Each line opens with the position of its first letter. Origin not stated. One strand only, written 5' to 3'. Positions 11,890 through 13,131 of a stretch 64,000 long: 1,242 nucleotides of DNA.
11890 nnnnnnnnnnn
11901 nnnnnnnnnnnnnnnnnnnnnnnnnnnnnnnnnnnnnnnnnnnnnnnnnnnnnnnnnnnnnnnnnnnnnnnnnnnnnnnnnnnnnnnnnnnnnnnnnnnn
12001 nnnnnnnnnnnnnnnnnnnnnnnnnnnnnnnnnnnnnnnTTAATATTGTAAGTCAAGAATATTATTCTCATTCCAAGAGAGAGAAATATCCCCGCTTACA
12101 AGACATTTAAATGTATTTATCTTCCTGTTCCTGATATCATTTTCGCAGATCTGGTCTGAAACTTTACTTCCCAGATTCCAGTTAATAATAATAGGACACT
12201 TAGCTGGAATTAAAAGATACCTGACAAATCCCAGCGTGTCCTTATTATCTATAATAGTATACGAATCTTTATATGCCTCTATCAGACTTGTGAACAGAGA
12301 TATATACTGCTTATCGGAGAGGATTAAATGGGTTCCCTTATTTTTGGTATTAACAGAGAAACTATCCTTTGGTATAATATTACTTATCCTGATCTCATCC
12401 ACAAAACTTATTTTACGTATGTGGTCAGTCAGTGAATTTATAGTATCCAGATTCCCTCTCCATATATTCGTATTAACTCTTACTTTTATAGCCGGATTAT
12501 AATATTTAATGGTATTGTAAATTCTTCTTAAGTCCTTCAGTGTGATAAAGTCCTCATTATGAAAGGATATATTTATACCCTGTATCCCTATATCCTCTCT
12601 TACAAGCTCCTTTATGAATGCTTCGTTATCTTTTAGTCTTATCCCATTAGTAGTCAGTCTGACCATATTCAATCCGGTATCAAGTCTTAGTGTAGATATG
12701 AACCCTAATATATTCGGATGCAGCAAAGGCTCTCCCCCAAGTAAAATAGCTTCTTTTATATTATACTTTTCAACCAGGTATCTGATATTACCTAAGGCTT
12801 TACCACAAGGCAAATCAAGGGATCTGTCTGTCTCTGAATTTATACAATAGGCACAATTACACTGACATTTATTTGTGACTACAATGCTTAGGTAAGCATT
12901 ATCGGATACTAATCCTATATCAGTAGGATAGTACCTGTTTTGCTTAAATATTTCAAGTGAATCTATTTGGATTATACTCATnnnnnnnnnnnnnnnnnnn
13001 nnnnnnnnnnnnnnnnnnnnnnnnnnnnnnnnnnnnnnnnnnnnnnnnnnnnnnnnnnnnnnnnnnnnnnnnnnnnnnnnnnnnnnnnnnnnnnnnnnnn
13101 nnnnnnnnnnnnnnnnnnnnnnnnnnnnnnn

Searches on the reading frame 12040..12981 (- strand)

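Call 56: search_protein_families(library=pfam, proteins=[window:12040-12981:-], max_evalue=0.0001)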
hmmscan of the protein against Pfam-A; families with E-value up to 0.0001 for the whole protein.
window:12040-12981:- (313 aa): 2 families
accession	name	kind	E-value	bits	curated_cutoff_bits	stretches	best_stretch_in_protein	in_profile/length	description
PF04055.27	Radical_SAM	-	1.5e-12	48.5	29.5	1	33-174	1-149/166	Radical SAM superfamily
PF13353.11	Fer4_12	-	3.7e-05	24.5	22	1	35-122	11-100/137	4Fe-4S single cluster domain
